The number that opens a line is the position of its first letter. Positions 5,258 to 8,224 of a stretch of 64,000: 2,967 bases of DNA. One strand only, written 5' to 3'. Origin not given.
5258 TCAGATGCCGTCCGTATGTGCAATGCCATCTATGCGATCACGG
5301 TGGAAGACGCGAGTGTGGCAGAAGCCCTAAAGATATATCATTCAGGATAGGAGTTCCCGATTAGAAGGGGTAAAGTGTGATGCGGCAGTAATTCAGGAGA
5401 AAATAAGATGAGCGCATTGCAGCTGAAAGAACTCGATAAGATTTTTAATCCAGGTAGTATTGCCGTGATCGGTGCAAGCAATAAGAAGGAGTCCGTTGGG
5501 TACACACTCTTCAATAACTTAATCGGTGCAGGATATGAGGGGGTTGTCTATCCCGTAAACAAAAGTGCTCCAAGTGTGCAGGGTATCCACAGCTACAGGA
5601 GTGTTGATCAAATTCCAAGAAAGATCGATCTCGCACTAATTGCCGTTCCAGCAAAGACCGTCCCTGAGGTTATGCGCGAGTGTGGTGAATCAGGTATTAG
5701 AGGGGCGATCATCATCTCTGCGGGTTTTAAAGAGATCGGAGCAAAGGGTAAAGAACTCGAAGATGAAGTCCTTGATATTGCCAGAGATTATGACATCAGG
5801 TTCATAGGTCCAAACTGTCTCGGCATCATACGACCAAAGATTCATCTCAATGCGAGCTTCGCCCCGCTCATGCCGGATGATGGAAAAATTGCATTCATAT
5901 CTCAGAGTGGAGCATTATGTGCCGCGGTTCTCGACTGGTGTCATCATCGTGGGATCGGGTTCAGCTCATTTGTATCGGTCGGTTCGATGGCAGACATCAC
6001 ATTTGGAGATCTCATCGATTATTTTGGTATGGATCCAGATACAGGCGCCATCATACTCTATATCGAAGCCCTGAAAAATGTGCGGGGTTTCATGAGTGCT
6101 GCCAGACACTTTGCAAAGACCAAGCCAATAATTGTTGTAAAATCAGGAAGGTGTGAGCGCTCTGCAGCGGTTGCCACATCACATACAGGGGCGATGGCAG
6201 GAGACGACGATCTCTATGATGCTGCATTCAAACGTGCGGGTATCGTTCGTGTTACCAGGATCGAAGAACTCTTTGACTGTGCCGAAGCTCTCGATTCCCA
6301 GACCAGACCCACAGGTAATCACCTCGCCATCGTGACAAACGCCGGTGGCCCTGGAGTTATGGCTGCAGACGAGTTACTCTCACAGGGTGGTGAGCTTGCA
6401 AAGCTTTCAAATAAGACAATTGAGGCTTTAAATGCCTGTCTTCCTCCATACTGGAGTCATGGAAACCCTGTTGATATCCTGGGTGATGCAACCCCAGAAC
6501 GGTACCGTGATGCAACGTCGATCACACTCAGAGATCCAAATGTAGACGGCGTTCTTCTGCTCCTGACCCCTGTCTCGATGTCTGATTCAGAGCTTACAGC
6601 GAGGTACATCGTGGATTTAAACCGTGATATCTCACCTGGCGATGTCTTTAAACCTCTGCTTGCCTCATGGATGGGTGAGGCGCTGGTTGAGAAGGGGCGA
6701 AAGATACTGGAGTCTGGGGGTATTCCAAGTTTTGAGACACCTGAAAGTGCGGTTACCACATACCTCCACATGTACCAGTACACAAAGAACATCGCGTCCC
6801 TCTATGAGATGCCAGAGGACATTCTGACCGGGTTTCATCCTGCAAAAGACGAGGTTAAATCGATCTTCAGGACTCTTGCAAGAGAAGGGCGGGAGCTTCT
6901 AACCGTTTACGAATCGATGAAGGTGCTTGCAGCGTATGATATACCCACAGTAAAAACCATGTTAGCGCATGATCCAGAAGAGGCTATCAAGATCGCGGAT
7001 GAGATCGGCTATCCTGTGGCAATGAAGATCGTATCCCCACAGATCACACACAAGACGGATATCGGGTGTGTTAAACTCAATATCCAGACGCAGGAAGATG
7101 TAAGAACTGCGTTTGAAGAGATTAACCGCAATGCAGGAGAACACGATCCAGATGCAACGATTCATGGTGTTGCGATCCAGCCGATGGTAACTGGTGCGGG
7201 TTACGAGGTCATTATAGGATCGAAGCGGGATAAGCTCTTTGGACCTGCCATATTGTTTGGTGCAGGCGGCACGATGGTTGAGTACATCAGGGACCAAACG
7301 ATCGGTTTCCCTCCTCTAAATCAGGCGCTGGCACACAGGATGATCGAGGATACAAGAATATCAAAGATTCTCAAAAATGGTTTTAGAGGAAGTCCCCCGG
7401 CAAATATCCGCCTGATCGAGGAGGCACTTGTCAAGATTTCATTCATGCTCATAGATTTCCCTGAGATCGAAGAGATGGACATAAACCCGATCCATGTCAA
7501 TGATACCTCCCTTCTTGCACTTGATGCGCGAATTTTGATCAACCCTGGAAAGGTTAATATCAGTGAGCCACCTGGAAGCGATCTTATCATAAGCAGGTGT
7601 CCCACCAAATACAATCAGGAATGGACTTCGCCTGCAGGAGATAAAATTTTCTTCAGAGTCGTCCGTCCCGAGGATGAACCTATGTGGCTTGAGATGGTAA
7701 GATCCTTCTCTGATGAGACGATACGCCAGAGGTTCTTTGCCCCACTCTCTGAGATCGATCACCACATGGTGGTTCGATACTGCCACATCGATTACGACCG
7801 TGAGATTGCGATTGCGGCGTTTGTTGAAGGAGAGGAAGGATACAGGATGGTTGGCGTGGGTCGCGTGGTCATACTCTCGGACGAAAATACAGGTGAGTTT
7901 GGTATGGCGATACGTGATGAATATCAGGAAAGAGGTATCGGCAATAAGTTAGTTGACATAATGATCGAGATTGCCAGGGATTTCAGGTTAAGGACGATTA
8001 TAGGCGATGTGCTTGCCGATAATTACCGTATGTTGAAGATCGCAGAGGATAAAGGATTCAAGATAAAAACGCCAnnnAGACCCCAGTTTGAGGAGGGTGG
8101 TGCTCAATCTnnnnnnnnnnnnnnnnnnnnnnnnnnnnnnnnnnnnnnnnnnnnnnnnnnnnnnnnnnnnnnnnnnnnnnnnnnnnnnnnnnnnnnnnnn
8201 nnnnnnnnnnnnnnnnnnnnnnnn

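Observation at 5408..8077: Bacterial Pat/PatZ-type lysine acetyltransferase architecture in a methanogen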

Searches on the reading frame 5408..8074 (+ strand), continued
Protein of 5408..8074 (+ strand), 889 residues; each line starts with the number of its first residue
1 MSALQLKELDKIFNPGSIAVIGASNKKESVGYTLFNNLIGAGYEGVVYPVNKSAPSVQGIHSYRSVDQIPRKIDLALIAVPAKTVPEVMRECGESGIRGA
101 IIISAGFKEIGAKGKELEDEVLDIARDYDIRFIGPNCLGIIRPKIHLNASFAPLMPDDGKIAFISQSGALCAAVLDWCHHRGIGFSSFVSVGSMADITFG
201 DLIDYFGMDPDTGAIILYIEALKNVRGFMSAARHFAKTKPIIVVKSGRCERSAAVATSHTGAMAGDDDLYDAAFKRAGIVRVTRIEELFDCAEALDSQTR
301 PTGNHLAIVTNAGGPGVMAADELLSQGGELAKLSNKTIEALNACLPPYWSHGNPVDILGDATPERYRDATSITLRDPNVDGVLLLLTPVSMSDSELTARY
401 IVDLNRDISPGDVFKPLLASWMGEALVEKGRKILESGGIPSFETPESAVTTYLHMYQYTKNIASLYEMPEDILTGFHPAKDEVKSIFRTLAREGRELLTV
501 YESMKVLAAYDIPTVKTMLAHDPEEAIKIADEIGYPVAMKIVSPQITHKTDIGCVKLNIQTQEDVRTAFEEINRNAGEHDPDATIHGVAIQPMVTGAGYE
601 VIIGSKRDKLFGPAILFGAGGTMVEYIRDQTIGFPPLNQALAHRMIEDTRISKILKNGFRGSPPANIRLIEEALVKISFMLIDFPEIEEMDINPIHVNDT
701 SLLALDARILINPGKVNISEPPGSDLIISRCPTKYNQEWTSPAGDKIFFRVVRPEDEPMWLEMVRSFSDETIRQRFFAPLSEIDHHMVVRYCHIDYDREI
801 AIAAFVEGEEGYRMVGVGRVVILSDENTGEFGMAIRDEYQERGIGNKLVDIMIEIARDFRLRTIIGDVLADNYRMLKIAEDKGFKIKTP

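Call 67: fold_search(model_id=the predicted structure, library=pdb)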
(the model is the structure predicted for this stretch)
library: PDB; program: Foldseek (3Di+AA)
matches with E <= 10: 1605; with E <= 0.001: 399
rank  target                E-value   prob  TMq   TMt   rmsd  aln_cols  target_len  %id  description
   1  9it0_A                1.0e-79  1.00  0.75  0.76   8.1       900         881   31  Liganded-state E.coli PatZ (released 2025-06-04)
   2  9isq_A                1.3e-74  1.00  0.78  0.79   6.2       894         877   31  Apo-state E.coli PatZ (released 2025-06-04)
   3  8wzu_A                5.6e-56  1.00  0.62  0.86   3.8       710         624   33  4-hydroxybutyryl-CoA Synthetase (ADP-forming) from Nitrosopumilus maritimus. (released 2024-06-12)
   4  8wzu_B                5.9e-56  1.00  0.63  0.87   3.6       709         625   33  4-hydroxybutyryl-CoA Synthetase (ADP-forming) from Nitrosopumilus maritimus. (released 2024-06-12)
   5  7cm9_D                1.0e-49  1.00  0.67  0.85   5.3       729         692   25  DMSP lyase DddX (released 2021-05-19)
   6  7cm9_A                3.0e-48  1.00  0.66  0.83   6.0       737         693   26  DMSP lyase DddX (released 2021-05-19)
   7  2csu_A                4.0e-44  1.00  0.45  0.88   3.0       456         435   41  Crystal structure of PH0766 from Pyrococcus horikoshii OT3 (released 2006-08-01)
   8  4xym_C                4.3e-43  1.00  0.48  0.89   2.8       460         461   36  Ca. Korarchaeum cryptofilum dinucleotide forming Acetyl-coenzyme A synthetase 1 in complex with coenzyme A, Ca-AMPCP a (released 2016-01-27)
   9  4ybz_C                5.4e-43  1.00  0.48  0.89   2.8       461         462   36  Ca. Korarchaeum cryptofilum dinucleotide forming Acetyl-coenzyme A synthetase 1 in complex with ADP and with phosphory (released 2016-01-27)
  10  4xym_A                8.3e-43  1.00  0.47  0.88   2.9       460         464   36  Ca. Korarchaeum cryptofilum dinucleotide forming Acetyl-coenzyme A synthetase 1 in complex with coenzyme A, Ca-AMPCP a (released 2016-01-27)
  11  4xyl_A                1.7e-42  1.00  0.47  0.88   3.0       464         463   36  Ca. Korarchaeum cryptofilum ACD1 in complex with coenzyme A (released 2016-01-27)
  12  4yaj_C                4.3e-42  1.00  0.47  0.89   2.8       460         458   35  Ca. Korarchaeum cryptofilum dinucleotide forming Acetyl-coenzyme A synthetase 1 (apo form) (released 2016-01-27)
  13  4xz3_C                3.0e-41  1.00  0.46  0.86   4.4       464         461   36  Ca. Korarchaeum cryptofilum dinucleotide forming Acetyl-coenzyme A synthetase 1 (Se-Met derivative) in complex with co (released 2016-01-27)
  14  2csu_B                6.1e-41  1.00  0.45  0.88   3.1       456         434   41  Crystal structure of PH0766 from Pyrococcus horikoshii OT3 (released 2006-08-01)
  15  9y43_B                7.3e-39  1.00  0.48  0.61   2.4       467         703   30  3-hydroxypropionyl-CoA Synthetase (ADP-forming) from Nitrosopumilus maritimus. (released 2025-10-01)
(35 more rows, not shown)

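Call 84: search_protein_representatives(protein=window:5408-8074:+)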
Query: 889 residues. Proteins with E-value up to 0.001 (for the whole library): 45956; up to 1e-10: 27481; up to 1e-30: 11395. The best 150 are listed.
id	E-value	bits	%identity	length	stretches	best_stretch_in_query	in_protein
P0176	8.5e-274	927.1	49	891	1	5-885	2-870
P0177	2.9e-273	925.4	49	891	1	6-887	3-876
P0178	1.0e-266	903.7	49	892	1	7-887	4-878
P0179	1.6e-253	860.1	46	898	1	8-886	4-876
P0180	9.9e-251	850.8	47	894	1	10-887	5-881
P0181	2.6e-237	806.4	44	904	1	6-886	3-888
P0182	6.0e-236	801.9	45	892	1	6-887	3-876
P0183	9.3e-234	794.7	45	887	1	8-885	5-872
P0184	3.2e-229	779.7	44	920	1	11-886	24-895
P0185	3.1e-228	776.4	44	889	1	7-886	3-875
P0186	5.8e-226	768.9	44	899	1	7-887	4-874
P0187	1.1e-224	764.7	43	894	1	8-886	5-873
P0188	3.0e-224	763.2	44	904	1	13-887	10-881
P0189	6.2e-218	742.3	43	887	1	8-885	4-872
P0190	5.1e-217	739.3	42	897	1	6-887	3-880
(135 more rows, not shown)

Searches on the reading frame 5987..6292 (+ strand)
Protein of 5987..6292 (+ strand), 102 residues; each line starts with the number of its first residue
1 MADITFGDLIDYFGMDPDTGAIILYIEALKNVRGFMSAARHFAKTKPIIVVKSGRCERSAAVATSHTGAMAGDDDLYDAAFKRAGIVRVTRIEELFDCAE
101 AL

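Call 25: search_solved_structures(query=window:5987-6292:+, max_evalue=0.001, show_alignments=5)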
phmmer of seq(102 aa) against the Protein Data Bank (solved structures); distinct sequences matched with E-value up to 0.001: 7.
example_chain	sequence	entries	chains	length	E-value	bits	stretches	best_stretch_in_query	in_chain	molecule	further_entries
4xyl_A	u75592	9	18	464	2.6e-22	82.4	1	2-102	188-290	alpha subunit of Acyl-CoA synthetase (NDP forming) | Acyl-CoA synthetase (NDP forming) | alpha subunit of acetyl-CoA synthetase (NDP forming)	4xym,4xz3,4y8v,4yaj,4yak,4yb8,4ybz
2csu_A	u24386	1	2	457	3e-21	79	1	1-101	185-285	457aa long hypothetical protein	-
9isq_A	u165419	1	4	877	8.6e-18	67.9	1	3-102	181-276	Protein acetyltransferase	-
9it0_A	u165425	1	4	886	8.8e-18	67.9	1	3-102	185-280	Protein acetyltransferase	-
8wzu_A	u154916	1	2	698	1.2e-16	64.2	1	10-101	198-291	4-hydroxybutyrate--CoA ligase [ADP-forming]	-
7cm9_A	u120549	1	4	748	1.7e-14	57.4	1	2-94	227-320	DMSP lyase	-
9y43_A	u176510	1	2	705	2.1e-14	57.1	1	2-101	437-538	3-hydroxypropionate--CoA ligase [ADP-forming]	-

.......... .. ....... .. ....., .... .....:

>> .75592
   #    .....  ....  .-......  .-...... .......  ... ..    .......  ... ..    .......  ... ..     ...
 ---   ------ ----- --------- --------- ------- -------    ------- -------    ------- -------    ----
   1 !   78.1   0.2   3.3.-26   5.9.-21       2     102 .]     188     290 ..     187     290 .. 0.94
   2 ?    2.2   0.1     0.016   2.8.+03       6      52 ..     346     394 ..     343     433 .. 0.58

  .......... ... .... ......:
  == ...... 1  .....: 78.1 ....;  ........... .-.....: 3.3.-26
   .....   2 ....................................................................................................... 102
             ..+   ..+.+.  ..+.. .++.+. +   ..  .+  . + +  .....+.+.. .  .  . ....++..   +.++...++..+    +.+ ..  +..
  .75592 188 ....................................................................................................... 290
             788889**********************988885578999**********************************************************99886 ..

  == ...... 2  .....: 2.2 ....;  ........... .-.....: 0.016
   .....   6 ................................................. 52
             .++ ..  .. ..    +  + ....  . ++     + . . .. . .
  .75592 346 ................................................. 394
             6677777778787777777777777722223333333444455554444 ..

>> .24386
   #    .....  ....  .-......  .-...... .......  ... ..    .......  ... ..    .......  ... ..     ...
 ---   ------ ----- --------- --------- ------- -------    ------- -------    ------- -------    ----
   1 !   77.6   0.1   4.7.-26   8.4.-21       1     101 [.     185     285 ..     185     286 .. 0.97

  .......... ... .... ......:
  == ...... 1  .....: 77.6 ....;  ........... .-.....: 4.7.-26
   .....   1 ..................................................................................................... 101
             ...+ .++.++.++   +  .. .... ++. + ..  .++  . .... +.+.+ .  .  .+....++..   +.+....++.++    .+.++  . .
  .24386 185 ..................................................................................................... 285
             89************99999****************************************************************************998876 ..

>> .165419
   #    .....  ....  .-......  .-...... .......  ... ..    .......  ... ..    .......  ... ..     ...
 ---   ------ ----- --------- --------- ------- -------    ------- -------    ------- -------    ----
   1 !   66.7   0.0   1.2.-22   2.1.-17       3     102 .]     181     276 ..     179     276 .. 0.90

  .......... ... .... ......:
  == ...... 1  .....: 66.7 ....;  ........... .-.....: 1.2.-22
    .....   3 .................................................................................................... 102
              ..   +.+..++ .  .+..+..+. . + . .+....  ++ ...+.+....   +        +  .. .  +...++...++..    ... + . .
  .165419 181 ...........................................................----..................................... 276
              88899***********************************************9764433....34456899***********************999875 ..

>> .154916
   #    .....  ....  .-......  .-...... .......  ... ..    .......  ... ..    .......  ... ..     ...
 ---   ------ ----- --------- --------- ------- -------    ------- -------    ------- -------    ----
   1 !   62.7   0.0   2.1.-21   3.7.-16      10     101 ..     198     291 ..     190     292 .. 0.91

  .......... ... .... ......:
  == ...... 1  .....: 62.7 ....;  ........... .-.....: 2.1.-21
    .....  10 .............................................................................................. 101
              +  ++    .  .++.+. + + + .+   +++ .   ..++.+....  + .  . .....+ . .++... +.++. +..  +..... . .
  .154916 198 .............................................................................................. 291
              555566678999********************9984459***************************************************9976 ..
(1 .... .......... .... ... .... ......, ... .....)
